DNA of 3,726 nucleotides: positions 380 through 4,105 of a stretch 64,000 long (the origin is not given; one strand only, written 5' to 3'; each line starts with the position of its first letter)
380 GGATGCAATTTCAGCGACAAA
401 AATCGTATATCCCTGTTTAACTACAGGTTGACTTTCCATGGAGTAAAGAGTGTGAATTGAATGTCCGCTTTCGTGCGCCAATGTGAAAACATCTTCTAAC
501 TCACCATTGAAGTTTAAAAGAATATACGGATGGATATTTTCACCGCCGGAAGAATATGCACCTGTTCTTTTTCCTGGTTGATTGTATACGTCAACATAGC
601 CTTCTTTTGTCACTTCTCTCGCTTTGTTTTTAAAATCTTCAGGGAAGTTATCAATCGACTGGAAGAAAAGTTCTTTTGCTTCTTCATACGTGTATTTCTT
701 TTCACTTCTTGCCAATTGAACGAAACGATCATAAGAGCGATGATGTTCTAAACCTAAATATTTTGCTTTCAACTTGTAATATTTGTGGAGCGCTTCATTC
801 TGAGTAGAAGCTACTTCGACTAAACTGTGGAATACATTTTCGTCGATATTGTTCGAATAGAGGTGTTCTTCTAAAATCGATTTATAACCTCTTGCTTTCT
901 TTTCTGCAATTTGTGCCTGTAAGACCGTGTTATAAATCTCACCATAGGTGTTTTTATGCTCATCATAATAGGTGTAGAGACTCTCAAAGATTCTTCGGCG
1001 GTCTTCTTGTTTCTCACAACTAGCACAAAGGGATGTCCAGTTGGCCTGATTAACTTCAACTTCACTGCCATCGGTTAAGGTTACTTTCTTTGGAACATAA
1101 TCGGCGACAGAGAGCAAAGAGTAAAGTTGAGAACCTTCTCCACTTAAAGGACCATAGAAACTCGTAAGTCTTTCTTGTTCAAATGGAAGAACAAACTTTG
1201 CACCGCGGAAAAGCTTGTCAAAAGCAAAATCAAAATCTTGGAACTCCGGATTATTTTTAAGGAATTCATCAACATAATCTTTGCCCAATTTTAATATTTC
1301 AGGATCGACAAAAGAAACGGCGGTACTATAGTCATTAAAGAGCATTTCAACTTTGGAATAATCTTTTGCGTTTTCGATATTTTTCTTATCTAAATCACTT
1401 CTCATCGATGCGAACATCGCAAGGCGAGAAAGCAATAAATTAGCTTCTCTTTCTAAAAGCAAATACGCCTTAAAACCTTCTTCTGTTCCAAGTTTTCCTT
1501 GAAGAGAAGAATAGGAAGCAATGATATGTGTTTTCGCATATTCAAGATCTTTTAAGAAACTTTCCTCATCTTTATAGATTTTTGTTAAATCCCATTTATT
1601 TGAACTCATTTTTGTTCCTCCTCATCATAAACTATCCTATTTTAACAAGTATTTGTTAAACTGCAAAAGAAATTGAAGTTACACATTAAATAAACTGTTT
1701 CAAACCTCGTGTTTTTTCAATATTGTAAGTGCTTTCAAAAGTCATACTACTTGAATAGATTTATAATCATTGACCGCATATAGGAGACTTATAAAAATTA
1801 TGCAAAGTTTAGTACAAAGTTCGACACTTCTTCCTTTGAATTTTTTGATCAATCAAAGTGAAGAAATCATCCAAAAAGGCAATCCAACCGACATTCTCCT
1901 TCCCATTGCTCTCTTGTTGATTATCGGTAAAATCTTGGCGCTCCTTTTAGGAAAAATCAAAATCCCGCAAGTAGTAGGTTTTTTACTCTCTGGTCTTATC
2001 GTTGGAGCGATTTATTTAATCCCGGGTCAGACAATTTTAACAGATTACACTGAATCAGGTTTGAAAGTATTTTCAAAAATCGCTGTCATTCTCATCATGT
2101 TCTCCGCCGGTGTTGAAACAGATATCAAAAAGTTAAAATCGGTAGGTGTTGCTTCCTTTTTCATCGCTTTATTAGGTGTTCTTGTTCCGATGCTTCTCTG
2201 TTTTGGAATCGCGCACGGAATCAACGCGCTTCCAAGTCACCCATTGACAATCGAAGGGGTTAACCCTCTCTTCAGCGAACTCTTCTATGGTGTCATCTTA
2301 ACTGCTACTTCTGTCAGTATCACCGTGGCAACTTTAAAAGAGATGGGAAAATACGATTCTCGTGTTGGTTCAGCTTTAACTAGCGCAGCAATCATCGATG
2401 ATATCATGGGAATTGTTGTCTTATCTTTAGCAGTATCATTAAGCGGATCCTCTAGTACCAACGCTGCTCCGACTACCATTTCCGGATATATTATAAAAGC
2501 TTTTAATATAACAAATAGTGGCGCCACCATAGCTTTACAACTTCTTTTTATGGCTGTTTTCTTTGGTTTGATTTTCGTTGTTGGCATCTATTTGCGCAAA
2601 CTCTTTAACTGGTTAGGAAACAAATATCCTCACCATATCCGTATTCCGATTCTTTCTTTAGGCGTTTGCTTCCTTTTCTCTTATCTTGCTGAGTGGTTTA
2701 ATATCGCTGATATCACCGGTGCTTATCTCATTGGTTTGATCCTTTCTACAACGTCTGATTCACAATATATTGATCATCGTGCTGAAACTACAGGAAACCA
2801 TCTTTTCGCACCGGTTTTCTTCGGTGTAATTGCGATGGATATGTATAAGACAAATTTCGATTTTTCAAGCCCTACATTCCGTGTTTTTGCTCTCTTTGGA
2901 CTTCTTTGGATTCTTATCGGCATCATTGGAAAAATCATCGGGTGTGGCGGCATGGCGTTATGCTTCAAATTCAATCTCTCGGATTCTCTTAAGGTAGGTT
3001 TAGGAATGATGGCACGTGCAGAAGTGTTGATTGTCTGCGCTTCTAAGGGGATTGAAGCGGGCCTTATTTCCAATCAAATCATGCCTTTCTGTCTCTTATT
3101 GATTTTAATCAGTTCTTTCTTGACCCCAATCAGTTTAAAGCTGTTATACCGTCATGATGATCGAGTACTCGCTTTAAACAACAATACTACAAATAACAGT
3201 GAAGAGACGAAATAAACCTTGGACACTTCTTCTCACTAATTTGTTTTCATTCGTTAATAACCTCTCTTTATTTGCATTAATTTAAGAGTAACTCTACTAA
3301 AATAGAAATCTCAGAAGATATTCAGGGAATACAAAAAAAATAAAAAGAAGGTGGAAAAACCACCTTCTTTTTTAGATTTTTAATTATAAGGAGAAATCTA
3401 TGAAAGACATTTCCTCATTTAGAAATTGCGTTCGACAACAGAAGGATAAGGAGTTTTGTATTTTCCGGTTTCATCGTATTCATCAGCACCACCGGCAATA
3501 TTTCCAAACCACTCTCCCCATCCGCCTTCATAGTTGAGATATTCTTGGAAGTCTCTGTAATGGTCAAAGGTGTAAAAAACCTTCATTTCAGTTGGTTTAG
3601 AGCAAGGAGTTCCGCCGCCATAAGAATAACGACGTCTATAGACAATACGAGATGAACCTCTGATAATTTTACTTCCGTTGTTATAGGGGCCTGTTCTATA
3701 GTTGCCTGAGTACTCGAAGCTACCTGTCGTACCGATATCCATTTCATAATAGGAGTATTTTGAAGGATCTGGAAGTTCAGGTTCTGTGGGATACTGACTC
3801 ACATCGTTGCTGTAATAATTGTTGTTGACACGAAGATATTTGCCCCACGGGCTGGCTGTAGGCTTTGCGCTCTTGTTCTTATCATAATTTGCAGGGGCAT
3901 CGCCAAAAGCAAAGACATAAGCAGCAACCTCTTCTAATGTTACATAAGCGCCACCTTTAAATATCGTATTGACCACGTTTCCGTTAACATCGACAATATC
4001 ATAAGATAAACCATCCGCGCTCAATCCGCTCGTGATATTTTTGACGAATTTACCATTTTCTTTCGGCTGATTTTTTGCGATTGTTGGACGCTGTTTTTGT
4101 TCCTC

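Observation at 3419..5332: Barnase-family RNase exported as a lipoprotein, co-operonic with MazG-like and Nudix hydrolases, with no barstar gene in sight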

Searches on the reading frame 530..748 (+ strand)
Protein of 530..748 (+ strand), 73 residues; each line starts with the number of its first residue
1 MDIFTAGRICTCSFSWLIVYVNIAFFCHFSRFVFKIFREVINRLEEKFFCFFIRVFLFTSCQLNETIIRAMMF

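Call 28: search_protein_families(library=pfam, alignment_id=A3, max_evalue=0.05)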
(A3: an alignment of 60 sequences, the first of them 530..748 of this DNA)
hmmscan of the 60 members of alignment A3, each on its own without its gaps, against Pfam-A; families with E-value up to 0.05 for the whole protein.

A. member 1, window:530-748:+ (73 aa): 0 families

B. families by the number of members that match (of 60 scanned): 17 families
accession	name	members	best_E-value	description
PF02542.21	YgbB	1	7e-45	YgbB family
PF12637.14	TSCPD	1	3.5e-21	TSCPD domain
PF09424.15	YqeY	1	3.8e-21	Yqey-like protein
PF00293.34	NUDIX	1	1.5e-19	NUDIX domain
PF01106.22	NifU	1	5.1e-17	NifU-like domain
PF03819.22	MazG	1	8.6e-11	MazG nucleotide pyrophosphohydrolase domain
PF22327.2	Nudt16-like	1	1.6e-05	U8 snoRNA-decapping enzyme-like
PF14815.12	NUDIX_4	1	0.00021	NUDIX domain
PF05066.19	HARE-HTH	1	0.00039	HB1, ASXL, restriction endonuclease HTH domain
PF10177.14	DUF2371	1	0.0011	Uncharacterised conserved protein (DUF2371)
PF15471.11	TMEM171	1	0.0043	Transmembrane protein family 171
PF15097.11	Ig_J_chain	1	0.021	Immunoglobulin J chain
PF20990.2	DUF2207_C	1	0.025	Predicted membrane protein (DUF2207) C-terminal domain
PF20378.3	DUF6673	1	0.029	Family of unknown function (DUF6673)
PF12643.12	MazG-like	1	0.037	MazG-like family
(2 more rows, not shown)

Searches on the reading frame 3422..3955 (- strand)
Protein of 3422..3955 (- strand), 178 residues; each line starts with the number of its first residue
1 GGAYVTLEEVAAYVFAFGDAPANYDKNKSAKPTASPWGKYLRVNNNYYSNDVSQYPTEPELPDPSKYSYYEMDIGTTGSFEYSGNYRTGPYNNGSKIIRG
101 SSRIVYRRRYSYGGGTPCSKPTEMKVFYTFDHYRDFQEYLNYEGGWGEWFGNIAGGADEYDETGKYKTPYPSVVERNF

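Call 47: search_protein_families(library=pfam, proteins=[window:3422-3955:-], max_evalue=10)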
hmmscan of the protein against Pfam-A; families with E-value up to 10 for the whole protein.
window:3422-3955:- (178 aa): 1 family
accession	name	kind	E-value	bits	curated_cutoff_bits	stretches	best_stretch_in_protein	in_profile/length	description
PF00545.25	Ribonuclease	-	0.00079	20.3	24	1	46-138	34-96/98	ribonuclease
